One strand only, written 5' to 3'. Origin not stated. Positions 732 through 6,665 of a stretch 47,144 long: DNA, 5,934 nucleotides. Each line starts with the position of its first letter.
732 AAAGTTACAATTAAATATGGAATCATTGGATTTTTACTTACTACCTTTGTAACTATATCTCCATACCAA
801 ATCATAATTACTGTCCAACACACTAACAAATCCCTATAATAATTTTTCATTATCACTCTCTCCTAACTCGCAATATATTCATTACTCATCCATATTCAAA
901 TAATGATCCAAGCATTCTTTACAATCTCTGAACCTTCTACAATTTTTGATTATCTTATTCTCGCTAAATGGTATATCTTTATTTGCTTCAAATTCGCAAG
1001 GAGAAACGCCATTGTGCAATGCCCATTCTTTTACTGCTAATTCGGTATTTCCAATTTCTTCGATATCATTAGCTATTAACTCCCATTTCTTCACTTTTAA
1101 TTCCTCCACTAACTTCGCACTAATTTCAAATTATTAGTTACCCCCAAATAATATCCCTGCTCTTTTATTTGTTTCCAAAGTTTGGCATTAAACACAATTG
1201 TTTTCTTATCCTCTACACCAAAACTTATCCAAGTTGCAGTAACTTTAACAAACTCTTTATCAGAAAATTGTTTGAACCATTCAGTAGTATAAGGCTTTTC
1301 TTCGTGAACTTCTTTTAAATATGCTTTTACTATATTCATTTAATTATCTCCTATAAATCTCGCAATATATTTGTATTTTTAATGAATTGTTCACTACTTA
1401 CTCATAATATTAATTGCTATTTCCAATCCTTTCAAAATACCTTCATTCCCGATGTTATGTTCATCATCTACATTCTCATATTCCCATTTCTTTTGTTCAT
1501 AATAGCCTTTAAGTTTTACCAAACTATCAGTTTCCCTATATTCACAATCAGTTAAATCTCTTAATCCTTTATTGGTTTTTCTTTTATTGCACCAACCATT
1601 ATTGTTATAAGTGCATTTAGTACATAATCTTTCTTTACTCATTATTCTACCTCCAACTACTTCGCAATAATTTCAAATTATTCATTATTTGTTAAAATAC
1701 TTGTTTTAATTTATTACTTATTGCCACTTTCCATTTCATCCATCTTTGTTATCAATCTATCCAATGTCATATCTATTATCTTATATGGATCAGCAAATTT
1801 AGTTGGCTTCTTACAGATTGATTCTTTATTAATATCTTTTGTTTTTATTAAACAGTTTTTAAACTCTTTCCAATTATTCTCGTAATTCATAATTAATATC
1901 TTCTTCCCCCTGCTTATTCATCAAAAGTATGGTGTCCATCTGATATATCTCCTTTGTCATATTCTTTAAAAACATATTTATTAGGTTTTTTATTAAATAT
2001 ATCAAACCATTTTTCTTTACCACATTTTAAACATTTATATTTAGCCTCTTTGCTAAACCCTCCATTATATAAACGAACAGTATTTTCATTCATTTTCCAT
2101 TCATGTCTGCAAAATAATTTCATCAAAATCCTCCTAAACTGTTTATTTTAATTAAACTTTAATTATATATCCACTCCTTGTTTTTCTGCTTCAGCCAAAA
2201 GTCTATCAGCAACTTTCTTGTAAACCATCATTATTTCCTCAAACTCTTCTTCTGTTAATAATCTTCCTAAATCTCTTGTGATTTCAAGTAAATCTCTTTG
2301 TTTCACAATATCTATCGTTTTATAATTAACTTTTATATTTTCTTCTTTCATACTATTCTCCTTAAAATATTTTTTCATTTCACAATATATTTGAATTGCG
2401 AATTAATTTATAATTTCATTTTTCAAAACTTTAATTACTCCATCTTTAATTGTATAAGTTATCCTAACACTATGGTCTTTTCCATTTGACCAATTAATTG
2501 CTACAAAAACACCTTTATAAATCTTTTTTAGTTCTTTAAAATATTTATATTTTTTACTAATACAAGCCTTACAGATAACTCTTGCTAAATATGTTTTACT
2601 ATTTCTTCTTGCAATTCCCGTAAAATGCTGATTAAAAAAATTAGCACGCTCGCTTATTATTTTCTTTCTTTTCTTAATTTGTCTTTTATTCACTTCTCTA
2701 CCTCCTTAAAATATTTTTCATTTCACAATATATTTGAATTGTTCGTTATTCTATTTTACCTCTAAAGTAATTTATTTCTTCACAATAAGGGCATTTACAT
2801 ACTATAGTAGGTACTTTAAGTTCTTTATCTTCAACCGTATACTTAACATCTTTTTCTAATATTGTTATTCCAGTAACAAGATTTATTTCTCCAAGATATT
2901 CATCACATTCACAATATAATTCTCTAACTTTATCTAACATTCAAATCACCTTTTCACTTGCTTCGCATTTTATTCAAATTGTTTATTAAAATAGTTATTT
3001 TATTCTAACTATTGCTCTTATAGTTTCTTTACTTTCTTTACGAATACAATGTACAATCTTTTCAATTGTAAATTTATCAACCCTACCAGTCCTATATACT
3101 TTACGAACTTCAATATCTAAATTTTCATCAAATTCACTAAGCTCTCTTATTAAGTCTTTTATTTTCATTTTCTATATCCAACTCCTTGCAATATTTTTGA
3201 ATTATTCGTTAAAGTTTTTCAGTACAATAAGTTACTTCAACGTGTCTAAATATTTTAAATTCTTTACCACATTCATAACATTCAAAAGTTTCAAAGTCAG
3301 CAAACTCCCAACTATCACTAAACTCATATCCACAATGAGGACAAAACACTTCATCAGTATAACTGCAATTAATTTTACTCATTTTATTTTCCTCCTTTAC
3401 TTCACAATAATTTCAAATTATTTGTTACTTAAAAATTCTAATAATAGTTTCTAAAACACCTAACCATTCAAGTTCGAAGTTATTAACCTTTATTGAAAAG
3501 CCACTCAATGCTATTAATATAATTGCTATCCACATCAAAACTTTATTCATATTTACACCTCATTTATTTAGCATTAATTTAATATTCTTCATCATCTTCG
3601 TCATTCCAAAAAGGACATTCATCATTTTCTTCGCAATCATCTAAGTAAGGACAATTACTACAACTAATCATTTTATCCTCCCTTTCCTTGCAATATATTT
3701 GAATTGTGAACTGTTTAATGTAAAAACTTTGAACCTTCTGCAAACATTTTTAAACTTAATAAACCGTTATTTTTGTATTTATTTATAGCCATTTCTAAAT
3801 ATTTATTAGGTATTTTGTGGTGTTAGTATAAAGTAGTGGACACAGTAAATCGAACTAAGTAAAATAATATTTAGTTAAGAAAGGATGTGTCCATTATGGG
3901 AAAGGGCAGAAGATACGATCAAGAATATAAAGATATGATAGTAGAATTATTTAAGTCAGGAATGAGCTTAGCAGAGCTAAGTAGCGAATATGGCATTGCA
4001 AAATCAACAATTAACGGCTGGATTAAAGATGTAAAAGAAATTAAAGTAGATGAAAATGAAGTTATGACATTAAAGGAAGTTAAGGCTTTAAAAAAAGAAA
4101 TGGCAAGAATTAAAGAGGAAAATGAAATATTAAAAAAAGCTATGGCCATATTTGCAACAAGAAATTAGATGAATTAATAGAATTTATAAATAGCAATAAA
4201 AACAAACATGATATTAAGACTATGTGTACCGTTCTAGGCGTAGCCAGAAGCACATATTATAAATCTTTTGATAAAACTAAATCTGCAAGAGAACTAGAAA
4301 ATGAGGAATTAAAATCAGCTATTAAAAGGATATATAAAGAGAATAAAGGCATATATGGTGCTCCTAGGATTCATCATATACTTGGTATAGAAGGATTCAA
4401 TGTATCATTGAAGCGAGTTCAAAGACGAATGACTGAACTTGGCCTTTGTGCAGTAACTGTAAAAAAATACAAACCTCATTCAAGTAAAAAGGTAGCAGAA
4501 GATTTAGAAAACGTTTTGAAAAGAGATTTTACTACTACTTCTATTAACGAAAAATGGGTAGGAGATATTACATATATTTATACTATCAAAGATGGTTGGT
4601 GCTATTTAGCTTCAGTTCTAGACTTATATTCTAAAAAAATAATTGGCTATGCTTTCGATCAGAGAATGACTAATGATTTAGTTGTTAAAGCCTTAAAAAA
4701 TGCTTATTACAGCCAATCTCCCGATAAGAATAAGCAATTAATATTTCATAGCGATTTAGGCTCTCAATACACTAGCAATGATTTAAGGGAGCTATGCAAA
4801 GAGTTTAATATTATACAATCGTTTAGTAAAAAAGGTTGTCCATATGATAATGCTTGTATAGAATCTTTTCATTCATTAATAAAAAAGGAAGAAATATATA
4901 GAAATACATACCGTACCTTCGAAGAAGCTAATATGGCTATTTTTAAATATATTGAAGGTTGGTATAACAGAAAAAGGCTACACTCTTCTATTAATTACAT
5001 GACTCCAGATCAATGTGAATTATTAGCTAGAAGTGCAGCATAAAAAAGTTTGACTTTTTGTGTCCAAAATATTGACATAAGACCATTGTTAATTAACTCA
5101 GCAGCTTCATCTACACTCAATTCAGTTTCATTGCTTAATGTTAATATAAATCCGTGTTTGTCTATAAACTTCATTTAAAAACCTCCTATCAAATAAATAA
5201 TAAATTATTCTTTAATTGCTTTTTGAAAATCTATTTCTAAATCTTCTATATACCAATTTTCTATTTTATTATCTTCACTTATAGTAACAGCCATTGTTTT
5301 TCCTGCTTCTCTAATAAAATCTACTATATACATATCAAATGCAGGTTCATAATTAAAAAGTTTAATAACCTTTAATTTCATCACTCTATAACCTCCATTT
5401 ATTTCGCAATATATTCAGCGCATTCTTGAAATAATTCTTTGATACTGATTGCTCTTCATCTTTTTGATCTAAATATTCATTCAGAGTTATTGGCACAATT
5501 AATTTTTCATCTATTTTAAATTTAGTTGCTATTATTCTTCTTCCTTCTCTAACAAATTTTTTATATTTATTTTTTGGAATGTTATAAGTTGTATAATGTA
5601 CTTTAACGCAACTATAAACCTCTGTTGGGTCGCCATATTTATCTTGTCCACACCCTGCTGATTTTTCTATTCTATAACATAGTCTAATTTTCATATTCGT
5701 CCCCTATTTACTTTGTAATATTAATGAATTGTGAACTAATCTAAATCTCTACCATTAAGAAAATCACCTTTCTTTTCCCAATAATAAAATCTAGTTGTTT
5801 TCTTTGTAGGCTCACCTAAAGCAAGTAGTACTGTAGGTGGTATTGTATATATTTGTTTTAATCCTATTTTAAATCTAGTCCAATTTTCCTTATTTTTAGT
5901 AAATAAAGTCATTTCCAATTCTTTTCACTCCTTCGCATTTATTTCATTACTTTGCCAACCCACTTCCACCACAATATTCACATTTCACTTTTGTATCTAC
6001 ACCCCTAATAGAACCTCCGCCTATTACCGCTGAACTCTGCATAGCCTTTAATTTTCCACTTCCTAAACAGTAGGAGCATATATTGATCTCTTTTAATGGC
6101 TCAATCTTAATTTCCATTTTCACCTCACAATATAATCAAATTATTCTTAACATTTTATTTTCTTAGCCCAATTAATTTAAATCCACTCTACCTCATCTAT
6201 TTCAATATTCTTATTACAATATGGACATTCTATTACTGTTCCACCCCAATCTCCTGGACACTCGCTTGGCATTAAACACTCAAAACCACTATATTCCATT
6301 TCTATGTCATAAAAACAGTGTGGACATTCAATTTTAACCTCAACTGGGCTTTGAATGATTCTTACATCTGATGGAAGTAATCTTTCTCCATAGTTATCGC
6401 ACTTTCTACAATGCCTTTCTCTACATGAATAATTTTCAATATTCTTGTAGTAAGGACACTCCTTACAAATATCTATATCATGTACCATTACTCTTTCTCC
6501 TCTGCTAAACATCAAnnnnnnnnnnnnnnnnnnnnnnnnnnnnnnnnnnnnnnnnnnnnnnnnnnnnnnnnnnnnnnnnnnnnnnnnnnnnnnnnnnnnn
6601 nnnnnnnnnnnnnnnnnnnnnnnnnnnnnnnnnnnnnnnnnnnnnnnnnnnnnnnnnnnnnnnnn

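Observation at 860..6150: Reiterated dyad-symmetric motif of about 25 nt in front of nearly every early mini-gene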

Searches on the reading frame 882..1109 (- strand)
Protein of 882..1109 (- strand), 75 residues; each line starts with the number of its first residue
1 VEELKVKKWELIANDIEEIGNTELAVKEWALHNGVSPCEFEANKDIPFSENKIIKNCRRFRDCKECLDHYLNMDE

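Call 71: search_protein_families(library=pfam, max_evalue=0.01, proteins=[window:882-1109:-])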
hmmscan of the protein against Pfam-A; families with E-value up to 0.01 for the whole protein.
window:882-1109:- (75 aa): 0 families

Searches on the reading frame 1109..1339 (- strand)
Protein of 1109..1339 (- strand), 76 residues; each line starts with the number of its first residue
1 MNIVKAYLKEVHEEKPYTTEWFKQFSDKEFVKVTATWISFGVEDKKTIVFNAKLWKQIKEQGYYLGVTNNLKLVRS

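Call 71: search_protein_families(library=pfam, max_evalue=0.01, proteins=[window:1109-1339:-])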
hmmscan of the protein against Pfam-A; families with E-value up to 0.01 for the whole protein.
window:1109-1339:- (76 aa): 1 family
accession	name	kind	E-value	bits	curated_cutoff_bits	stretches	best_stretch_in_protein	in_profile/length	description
PF25423.1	DUF7893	-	0.0081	16.8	27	0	6-58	33-88/90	Domain of unknown function (DUF7893)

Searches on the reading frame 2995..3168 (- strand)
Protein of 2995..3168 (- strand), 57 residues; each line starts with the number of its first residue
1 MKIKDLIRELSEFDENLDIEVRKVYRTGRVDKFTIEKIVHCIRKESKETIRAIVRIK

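Call 45: find_encoding_contigs(protein=window:2995-3168:-, flank=6000, max_places=10)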
Protein window:2995-3168:- (57 aa): 12 contigs read that carry it; 10 places shown.
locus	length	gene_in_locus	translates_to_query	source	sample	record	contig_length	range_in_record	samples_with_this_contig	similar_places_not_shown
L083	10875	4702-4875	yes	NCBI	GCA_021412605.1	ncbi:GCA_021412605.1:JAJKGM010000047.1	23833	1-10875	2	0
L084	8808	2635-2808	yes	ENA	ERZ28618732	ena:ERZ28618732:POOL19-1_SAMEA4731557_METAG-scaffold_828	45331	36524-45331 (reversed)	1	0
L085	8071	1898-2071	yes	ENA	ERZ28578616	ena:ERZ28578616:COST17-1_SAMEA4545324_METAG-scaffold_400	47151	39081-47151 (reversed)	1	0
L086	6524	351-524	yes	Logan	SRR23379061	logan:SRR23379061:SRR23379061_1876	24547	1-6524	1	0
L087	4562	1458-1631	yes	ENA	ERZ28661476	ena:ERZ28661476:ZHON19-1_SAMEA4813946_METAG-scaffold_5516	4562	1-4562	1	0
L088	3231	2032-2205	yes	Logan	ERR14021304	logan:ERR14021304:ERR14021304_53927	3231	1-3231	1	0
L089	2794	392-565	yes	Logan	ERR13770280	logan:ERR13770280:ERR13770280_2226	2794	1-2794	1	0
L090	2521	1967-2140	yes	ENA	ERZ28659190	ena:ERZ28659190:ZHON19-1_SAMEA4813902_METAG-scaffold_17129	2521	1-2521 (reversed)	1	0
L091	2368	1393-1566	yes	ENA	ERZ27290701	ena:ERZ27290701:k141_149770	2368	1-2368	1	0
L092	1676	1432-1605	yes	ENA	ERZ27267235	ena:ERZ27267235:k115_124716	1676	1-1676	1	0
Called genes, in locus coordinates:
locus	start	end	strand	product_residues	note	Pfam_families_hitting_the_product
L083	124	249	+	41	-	-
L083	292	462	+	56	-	-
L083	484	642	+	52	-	-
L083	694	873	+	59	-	-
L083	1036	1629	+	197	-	PF02732:ERCC4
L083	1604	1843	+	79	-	-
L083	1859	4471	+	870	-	PF01807:Zn_ribbon_DnaG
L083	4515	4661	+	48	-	-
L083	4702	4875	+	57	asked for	-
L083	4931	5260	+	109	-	-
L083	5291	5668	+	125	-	-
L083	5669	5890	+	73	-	-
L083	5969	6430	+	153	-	PF00692:dUTPase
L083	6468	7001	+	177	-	-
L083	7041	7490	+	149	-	PF05263:DUF722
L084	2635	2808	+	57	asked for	-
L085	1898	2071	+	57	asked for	-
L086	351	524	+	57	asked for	-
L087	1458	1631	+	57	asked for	-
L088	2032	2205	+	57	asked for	-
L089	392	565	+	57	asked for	-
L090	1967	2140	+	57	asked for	-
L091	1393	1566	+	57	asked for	-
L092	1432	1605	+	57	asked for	-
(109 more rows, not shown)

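Call 71: search_protein_families(library=pfam, max_evalue=0.01, proteins=[window:2995-3168:-])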
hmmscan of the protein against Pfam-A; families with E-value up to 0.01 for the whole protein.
window:2995-3168:- (57 aa): 0 families

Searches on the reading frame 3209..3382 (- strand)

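Call 72: search_protein_families(library=pfam, max_evalue=0.01, proteins=[window:3209-3382:-])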
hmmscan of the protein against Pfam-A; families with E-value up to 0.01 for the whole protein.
window:3209-3382:- (57 aa): 11 families
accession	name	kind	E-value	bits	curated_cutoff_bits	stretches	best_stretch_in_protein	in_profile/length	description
PF12760.12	Zn_ribbon_IS1595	-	3.6e-05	24.1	25.4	1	12-40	19-45/46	Transposase zinc-ribbon domain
PF00096.32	zf-C2H2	-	7.3e-05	23.4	25.2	0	14-27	3-16/23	Zinc finger, C2H2 type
PF23454.1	Zn_ribbon_Brz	-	0.00045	21.2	27.9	0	31-44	4-17/58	Transcriptional regulator Brz zinc beta ribbon domain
PF10571.15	UPF0547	-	0.00045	20.7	29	1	12-22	15-25/26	Uncharacterised protein family UPF0547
PF24460.1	DUF7575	-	0.00074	19.3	28.5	0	10-27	2-19/28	Domain of unknown function (DUF7575)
PF18439.7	zf_UBZ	-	0.00084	19.4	25.6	0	31-45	1-15/32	Ubiquitin-Binding Zinc Finger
PF13240.11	Zn_Ribbon_1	-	0.0011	19.2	25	1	13-20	15-22/23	zinc-ribbon domain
PF13248.11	Zn_ribbon_3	-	0.0022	17.9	27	0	10-20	15-25/26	zinc-ribbon domain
PF22289.1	DmmA-like_C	-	0.0036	17.7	27.4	1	11-48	1-34/44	Dimethylamine monooxygenase subunit DmmA-like, C-terminal domain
PF08274.17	Zn_Ribbon_YjdM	-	0.0051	17.2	30.8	0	14-22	22-30/30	PhnA Zinc-Ribbon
PF01286.23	XPA_N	-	0.0094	16.4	27.1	0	14-31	4-21/32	XPA protein N-terminal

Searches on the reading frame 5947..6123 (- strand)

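Call 72: search_protein_families(library=pfam, max_evalue=0.01, proteins=[window:5947-6123:-])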
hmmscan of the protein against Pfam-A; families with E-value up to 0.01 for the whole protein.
window:5947-6123:- (58 aa): 1 family
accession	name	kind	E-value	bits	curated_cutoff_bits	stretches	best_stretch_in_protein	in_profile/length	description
PF00684.25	DnaJ_CXXCXGXG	-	0.0018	18.9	32.7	1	11-55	13-51/65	DnaJ central domain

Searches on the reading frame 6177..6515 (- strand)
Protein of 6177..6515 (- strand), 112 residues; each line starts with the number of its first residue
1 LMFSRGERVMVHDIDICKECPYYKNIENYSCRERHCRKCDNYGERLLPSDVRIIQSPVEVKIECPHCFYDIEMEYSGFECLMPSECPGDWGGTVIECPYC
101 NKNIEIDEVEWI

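Call 15: search_protein_families(library=pfam, max_evalue=0.01, proteins=[window:6177-6515:-])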
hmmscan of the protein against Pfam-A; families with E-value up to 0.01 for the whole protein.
window:6177-6515:- (112 aa): 1 family
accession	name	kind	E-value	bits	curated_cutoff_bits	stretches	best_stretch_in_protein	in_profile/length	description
PF14319.11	Zn_Tnp_IS91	-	0.0015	18.9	26.3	1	13-41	37-64/90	Transposase zinc-binding domain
